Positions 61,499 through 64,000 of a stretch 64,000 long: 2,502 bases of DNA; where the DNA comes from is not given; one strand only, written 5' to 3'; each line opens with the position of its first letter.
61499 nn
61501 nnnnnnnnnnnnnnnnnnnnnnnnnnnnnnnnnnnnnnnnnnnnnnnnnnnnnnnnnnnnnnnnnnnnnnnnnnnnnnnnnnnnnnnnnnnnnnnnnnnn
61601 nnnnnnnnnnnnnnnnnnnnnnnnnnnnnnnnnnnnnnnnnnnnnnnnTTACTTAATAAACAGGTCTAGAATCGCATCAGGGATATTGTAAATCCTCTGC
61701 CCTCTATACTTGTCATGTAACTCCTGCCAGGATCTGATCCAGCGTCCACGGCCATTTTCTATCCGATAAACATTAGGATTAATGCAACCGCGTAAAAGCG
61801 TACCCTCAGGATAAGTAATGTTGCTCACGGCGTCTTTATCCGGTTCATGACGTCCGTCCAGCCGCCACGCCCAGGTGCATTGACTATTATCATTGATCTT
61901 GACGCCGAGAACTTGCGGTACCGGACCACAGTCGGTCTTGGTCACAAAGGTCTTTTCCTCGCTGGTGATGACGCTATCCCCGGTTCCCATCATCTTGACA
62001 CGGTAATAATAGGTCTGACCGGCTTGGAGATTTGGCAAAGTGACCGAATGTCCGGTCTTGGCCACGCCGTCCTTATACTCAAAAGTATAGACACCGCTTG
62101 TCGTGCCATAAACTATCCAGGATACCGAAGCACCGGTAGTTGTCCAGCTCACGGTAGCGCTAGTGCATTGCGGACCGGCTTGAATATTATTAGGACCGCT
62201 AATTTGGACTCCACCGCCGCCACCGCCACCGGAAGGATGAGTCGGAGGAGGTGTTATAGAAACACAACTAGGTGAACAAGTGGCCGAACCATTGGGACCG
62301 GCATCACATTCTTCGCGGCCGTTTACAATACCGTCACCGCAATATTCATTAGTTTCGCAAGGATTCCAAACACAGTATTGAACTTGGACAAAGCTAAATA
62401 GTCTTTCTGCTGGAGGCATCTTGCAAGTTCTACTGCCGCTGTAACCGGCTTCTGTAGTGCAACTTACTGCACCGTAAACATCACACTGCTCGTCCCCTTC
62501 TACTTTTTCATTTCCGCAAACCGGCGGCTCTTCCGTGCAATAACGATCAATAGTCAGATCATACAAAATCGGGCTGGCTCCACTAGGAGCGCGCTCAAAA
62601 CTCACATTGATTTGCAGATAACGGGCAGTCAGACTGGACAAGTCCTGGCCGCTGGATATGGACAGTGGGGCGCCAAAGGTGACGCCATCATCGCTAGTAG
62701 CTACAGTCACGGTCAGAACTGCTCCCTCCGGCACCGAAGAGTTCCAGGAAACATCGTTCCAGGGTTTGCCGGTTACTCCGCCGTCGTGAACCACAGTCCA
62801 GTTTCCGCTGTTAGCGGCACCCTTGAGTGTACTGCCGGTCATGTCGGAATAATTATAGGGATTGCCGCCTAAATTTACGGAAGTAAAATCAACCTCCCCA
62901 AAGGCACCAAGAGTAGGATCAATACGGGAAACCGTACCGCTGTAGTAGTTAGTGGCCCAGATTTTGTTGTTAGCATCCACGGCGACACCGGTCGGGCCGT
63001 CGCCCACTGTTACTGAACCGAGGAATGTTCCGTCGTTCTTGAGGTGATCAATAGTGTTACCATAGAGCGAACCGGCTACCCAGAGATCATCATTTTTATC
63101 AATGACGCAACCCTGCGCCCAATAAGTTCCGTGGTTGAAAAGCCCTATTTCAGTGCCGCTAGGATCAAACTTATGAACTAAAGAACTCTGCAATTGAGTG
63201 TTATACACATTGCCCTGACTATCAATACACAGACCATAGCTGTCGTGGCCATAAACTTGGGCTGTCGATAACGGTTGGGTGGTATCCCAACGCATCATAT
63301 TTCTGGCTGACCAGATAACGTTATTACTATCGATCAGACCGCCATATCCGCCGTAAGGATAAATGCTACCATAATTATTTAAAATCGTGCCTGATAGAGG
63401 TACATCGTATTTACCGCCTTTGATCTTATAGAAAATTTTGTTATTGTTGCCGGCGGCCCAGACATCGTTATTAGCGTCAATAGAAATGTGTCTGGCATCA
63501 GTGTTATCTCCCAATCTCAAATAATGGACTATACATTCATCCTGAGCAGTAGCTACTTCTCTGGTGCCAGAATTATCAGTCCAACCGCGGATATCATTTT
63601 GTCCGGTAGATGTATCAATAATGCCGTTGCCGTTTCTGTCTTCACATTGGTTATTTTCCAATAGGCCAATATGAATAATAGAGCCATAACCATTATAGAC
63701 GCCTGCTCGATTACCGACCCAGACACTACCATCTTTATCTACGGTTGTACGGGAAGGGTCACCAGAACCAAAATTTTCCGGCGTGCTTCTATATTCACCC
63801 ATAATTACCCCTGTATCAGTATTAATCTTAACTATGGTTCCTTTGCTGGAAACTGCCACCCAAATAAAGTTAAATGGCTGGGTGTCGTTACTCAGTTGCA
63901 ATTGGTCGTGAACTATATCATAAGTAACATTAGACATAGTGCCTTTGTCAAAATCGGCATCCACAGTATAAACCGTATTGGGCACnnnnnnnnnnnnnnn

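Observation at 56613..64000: Tandem array of three paralogous giant secreted Cys-rich repeat proteins (putative host-adhesion apparatus)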

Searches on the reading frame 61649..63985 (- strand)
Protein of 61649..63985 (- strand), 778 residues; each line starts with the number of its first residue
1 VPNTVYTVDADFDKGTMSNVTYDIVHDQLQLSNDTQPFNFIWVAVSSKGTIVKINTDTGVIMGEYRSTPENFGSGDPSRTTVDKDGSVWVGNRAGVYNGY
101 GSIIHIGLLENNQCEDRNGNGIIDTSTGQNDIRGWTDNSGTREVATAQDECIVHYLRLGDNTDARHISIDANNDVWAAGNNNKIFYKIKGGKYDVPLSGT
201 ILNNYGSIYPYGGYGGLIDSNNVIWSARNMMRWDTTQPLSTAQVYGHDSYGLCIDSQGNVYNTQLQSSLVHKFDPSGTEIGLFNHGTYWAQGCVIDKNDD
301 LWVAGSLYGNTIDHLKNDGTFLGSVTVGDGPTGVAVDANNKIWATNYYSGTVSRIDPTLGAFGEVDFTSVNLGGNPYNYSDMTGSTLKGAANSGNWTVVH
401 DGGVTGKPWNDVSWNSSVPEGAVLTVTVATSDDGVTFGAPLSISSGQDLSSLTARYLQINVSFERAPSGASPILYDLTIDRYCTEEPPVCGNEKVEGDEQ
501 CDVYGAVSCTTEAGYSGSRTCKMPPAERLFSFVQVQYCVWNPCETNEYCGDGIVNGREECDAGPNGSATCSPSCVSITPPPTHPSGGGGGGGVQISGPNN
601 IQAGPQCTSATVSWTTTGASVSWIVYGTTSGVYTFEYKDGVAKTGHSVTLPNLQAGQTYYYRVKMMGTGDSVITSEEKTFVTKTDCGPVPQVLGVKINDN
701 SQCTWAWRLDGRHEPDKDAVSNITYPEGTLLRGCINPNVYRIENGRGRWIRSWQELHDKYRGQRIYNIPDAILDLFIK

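Call 3: search_protein_families(library=pfam, proteins=[window:61649-63985:-], max_evalue=1)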
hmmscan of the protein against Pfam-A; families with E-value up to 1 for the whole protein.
window:61649-63985:- (778 aa): 8 families
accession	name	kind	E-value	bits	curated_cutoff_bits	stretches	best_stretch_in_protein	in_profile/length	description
PF08450.18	SGL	-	2.1e-09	37.8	26.3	2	251-295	188-232/246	SMP-30/Gluconolactonase/LRE-like region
PF16656.11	Pur_ac_phosph_N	-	7.7e-08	33.2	30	1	607-682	12-93/93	Purple acid Phosphatase, N-terminal domain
PF24684.1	Vgb_lyase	-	1e-06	28.2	50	1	247-357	13-125/290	Virginiamycin B lyase family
PF00041.27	fn3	-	0.0033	18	25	1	598-666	3-69/84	Fibronectin type III domain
PF13948.11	DUF4215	-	0.012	16.4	27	1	475-502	8-33/47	Domain of unknown function (DUF4215)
PF01436.27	NHL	-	0.012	16.1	20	1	330-352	3-25/28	NHL repeat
PF16655.11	PhoD_N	-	0.12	13.4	30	1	647-667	60-80/90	PhoD-like phosphatase, N-terminal domain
PF07494.17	Reg_prop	-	0.33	11.8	20.4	0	81-92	11-22/24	Two component regulator propeller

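Call 4: search_protein_families(library=ncbifam, proteins=[window:61649-63985:-], max_evalue=1)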
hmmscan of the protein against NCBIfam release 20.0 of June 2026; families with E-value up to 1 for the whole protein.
window:61649-63985:- (778 aa): 2 families
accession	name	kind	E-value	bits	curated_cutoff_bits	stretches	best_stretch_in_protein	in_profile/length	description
TIGR02232.1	myxo_disulf_rpt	repeat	0.0093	15.8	20.8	1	547-574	2-30/38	cysteine-rich acidic repeat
TIGR02276.1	beta_rpt_yvtn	repeat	0.058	13.4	27.85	1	339-358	3-22/42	beta-propeller repeat protein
